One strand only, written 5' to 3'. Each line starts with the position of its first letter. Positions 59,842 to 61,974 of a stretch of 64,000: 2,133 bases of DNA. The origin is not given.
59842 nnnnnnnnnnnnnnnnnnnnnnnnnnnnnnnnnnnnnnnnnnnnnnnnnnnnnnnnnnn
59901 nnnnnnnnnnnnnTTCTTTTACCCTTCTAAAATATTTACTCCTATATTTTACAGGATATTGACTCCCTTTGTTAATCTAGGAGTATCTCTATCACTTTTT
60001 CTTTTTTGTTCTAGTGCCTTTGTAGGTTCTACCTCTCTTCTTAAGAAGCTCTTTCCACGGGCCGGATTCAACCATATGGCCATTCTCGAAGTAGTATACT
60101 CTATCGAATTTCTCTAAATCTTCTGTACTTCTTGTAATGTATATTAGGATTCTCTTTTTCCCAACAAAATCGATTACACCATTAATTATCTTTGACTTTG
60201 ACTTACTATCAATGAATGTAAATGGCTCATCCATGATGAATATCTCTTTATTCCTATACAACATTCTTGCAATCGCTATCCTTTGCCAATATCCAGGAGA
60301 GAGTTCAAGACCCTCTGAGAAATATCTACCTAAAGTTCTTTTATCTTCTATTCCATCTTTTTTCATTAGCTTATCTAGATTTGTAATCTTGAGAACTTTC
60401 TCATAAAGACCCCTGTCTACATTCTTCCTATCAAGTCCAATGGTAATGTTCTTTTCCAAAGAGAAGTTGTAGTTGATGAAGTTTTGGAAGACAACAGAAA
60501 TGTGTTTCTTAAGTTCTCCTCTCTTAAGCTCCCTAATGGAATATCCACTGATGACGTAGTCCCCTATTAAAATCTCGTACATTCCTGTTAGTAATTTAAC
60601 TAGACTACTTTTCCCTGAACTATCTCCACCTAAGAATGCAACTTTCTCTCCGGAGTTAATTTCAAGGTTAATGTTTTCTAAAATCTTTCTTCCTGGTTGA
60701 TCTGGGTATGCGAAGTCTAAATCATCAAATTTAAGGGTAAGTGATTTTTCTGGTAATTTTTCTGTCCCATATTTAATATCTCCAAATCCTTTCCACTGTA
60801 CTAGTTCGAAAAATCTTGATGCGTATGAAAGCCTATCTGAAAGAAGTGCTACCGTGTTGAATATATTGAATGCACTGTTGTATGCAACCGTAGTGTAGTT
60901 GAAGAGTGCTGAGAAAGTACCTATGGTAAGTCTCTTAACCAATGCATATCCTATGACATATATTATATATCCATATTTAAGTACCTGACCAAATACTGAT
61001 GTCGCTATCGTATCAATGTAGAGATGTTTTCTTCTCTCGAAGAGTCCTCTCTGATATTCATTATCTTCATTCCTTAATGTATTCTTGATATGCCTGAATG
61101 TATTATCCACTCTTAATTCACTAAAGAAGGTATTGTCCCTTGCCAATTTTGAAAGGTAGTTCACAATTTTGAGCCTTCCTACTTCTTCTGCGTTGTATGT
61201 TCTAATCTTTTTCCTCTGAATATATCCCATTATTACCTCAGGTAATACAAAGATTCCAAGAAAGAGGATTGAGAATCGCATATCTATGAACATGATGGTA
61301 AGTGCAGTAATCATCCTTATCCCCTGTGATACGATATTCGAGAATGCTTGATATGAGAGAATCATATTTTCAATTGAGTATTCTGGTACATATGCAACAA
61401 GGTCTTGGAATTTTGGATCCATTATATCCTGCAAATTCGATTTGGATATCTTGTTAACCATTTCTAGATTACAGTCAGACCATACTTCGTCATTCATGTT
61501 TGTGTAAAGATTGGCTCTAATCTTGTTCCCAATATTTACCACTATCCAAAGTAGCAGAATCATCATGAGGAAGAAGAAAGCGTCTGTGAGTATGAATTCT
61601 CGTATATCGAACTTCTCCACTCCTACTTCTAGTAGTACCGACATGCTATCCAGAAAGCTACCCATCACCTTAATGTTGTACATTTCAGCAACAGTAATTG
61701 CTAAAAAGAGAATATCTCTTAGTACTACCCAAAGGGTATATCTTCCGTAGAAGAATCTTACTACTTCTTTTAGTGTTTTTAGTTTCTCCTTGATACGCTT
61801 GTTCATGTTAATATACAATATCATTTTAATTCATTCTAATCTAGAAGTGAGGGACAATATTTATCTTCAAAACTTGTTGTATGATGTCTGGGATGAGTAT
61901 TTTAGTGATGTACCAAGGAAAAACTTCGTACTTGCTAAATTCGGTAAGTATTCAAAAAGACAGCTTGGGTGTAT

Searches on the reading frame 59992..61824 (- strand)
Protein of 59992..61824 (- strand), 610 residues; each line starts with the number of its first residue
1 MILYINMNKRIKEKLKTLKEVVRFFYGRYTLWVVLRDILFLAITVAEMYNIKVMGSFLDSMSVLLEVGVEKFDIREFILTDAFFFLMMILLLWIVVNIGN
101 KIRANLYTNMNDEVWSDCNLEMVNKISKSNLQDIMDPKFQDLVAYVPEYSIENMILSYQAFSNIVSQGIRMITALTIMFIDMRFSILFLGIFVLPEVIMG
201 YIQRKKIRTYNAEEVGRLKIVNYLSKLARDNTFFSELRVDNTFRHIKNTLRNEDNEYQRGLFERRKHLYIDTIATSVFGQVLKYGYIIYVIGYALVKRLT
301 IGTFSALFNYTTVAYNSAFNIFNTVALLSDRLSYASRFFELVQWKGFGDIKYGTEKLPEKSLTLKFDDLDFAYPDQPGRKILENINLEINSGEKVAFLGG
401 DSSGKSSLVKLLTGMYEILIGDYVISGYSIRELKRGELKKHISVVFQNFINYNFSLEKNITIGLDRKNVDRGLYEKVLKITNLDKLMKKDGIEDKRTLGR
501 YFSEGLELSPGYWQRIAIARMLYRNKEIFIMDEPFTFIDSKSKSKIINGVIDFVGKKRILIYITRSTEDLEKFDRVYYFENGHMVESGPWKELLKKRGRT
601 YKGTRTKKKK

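Call 11: search_protein_families(library=pfam, proteins=[window:59992-61824:-], max_evalue=0.001)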
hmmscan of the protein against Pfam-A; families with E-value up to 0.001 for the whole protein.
window:59992-61824:- (610 aa): 1 family
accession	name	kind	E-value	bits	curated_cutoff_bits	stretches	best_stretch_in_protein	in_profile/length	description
PF00005.33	ABC_tran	-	1.9e-22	80.8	25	1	382-535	1-136/137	ABC transporter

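Call 84: find_encoding_contigs(protein=window:59992-61824:-, flank=10000, max_places=1)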
Protein window:59992-61824:- (610 aa): no gene with exactly this product is on record in the collection.
